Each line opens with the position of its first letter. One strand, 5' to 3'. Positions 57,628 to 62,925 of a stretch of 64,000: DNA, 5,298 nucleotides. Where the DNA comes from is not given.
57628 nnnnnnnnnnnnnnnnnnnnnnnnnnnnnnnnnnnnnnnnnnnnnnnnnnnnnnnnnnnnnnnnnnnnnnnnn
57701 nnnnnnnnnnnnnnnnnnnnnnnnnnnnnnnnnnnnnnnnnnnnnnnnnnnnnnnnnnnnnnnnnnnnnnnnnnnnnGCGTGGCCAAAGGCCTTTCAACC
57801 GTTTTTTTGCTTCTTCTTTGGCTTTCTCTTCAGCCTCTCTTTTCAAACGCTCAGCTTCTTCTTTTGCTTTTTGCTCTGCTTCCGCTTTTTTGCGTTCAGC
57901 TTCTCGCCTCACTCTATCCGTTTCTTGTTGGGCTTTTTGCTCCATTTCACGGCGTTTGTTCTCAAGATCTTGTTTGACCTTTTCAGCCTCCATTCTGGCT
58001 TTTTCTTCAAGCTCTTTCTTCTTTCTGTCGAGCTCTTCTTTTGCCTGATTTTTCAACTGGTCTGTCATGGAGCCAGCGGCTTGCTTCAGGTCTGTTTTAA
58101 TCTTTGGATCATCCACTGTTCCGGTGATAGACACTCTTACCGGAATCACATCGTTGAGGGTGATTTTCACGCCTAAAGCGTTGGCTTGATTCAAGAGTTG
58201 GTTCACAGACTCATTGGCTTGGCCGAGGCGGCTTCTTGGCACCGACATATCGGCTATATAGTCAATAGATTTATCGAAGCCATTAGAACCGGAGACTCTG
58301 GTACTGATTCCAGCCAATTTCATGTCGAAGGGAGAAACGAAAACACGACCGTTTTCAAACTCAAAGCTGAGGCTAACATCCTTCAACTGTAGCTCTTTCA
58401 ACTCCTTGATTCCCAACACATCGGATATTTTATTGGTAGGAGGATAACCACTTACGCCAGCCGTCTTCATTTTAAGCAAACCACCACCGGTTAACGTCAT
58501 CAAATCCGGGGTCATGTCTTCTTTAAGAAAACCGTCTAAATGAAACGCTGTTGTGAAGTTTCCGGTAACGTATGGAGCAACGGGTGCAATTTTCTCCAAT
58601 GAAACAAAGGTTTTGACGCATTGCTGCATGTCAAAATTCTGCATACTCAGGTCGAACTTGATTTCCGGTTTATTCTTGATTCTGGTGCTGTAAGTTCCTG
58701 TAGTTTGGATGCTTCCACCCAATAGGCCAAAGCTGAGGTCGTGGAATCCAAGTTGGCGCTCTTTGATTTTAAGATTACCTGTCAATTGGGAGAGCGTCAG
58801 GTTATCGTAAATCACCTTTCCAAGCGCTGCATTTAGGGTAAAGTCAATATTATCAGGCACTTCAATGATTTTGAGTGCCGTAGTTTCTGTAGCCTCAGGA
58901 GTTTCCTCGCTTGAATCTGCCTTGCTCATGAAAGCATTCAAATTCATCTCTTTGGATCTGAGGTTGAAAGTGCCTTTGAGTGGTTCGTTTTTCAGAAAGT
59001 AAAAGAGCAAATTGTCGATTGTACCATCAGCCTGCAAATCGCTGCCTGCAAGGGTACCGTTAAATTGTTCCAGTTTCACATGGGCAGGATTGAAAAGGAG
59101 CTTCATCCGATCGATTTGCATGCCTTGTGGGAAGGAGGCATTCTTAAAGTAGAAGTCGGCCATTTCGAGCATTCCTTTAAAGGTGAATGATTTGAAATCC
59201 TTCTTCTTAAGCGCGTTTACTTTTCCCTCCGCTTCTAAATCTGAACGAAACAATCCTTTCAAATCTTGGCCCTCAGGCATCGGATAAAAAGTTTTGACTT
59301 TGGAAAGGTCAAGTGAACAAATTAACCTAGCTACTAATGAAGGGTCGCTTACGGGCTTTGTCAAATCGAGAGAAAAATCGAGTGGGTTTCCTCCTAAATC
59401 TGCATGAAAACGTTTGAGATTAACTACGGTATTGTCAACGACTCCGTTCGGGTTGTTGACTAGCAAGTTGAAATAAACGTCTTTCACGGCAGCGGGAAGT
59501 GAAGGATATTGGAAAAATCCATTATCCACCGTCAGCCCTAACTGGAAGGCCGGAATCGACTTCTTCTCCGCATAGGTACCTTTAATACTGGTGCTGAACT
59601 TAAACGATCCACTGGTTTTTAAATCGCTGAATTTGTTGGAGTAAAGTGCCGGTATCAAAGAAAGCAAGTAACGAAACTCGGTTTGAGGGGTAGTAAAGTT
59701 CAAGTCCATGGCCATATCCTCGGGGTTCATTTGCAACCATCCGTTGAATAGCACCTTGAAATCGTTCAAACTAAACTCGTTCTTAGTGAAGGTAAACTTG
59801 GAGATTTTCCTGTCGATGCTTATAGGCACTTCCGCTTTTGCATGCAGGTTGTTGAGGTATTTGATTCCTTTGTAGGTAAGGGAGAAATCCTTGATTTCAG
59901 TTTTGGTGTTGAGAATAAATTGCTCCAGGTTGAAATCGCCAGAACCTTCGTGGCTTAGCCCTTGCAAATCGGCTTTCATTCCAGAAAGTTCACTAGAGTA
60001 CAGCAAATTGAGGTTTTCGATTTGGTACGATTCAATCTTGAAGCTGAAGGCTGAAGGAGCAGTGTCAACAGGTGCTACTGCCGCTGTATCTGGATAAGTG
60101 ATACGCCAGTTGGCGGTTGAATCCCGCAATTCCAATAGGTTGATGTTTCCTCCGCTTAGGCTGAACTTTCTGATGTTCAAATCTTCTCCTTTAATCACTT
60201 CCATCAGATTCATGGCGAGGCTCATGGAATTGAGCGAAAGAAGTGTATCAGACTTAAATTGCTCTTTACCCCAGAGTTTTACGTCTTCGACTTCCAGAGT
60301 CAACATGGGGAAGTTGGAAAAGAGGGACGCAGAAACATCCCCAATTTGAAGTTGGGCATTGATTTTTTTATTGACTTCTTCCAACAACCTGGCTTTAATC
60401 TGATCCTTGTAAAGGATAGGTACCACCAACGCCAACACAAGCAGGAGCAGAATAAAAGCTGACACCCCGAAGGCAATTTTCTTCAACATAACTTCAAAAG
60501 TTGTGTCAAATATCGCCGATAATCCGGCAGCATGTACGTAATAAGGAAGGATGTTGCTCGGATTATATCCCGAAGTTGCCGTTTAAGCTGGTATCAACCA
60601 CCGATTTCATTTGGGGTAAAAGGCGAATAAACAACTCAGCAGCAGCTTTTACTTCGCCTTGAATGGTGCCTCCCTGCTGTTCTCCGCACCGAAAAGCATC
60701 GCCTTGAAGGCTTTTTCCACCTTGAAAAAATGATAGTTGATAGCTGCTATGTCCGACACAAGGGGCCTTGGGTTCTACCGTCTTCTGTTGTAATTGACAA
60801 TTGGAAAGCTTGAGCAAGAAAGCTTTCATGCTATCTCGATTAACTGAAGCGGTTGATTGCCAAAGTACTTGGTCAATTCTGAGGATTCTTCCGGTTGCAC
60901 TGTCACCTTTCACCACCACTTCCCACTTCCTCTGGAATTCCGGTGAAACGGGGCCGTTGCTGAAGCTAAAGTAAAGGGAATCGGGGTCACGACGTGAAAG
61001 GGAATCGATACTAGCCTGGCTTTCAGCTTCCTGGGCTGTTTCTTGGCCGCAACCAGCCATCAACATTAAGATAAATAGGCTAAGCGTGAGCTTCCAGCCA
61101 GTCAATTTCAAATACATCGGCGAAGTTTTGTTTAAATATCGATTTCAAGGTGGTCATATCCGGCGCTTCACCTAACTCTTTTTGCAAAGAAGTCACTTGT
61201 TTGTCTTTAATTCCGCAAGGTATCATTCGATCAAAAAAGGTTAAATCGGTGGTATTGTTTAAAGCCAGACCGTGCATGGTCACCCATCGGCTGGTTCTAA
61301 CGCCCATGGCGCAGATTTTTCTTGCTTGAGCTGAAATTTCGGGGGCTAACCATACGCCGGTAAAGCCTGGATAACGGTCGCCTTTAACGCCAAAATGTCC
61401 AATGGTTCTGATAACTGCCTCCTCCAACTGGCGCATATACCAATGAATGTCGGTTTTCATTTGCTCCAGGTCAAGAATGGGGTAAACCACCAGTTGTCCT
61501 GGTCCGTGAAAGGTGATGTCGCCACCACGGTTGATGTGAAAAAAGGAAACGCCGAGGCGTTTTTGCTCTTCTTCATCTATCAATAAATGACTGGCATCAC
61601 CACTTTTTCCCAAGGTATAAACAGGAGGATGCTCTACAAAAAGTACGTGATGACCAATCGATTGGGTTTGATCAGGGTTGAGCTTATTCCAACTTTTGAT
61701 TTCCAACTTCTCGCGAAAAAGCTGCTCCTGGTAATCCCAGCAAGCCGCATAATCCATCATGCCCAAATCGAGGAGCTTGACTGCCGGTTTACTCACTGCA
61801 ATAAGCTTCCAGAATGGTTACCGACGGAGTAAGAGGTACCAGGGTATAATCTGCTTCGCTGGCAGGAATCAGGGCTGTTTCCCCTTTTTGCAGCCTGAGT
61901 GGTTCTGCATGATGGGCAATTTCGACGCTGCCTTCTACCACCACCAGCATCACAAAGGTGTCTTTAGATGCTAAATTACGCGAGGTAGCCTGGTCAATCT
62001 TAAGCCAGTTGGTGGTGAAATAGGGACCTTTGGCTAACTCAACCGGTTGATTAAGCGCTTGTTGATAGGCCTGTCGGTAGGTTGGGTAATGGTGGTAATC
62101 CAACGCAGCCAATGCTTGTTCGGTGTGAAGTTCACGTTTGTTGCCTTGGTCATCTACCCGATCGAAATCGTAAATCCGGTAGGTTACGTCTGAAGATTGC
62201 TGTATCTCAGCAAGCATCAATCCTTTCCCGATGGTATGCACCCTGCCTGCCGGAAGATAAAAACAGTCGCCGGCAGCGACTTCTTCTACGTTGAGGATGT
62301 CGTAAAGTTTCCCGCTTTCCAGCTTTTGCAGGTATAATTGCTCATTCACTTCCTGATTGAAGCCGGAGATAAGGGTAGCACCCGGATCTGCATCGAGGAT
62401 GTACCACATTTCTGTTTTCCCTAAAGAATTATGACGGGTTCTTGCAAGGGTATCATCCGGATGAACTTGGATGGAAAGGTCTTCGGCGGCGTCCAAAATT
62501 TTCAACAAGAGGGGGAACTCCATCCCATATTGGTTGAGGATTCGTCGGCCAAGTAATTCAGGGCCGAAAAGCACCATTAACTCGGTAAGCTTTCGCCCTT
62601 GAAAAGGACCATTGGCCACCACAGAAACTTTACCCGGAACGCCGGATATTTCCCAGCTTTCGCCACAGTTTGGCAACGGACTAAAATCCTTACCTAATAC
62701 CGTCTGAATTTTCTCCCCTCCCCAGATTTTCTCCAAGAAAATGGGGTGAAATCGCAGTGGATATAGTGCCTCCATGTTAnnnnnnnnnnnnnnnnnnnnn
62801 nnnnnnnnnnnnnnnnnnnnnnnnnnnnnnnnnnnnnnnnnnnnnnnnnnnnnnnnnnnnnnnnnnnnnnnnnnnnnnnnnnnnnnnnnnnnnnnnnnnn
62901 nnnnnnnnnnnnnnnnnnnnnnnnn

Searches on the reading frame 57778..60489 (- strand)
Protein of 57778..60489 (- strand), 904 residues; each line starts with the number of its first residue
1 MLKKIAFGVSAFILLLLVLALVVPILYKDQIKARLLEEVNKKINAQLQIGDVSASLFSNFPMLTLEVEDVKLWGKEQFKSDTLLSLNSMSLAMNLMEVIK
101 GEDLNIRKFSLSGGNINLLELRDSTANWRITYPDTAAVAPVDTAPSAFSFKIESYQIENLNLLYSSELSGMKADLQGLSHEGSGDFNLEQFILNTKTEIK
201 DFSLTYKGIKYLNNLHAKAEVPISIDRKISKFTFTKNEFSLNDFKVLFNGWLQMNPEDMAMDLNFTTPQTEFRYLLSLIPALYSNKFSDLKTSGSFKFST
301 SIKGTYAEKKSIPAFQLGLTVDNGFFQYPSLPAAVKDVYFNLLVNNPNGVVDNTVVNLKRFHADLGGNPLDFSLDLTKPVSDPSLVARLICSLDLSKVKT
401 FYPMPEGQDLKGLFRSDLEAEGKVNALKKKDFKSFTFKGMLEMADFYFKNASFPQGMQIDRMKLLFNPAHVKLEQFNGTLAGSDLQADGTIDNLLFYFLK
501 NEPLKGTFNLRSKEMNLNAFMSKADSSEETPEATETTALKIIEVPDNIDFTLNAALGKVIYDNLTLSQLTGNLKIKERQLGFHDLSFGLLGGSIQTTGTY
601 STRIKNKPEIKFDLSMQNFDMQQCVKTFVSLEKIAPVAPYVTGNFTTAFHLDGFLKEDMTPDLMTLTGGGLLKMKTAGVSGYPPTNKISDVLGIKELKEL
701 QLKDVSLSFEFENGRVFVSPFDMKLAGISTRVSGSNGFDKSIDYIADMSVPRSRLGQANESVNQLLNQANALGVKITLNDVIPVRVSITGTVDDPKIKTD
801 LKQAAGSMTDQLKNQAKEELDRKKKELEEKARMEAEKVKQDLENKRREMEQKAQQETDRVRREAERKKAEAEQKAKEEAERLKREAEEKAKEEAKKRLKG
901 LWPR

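Call 49: search_protein_families(library=pfam, proteins=[window:57778-60489:-], max_evalue=0.00001)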
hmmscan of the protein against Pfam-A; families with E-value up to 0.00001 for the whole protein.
window:57778-60489:- (904 aa): 1 family
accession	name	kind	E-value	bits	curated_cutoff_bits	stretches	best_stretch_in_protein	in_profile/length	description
PF05170.20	AsmA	-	3e-16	59.8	29.8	1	3-200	5-211/607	AsmA family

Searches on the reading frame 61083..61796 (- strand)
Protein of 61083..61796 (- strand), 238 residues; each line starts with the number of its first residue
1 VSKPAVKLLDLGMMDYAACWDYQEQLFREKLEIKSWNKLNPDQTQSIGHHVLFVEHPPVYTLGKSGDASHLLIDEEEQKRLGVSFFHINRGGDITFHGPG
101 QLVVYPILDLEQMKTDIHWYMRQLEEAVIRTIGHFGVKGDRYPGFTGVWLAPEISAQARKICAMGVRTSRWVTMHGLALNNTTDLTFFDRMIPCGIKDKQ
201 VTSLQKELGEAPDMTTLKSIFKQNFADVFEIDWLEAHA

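Call 49: search_protein_families(library=pfam, proteins=[window:61083-61796:-], max_evalue=0.00001)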
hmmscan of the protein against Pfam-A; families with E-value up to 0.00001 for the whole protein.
window:61083-61796:- (238 aa): 1 family
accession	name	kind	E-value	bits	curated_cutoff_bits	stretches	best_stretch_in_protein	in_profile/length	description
PF21948.1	LplA-B_cat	-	6.9e-45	153.9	27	1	15-225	1-199/200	Lipoyl protein ligase A/B catalytic domain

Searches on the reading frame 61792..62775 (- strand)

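Call 49: search_protein_families(library=pfam, proteins=[window:61792-62775:-], max_evalue=0.00001)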
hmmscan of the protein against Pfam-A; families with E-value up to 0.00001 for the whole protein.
window:61792-62775:- (328 aa): 2 families
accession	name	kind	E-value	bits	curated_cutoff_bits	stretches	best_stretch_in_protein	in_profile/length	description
PF20511.4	PMI_typeI_cat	-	8.3e-12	45.9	22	1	9-116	4-112/143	Phosphomannose isomerase type I, catalytic domain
PF21621.3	MPI_cupin_dom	-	2e-09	37.7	27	1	249-312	7-68/79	Mannose-6-phosphate isomerase, cupin domain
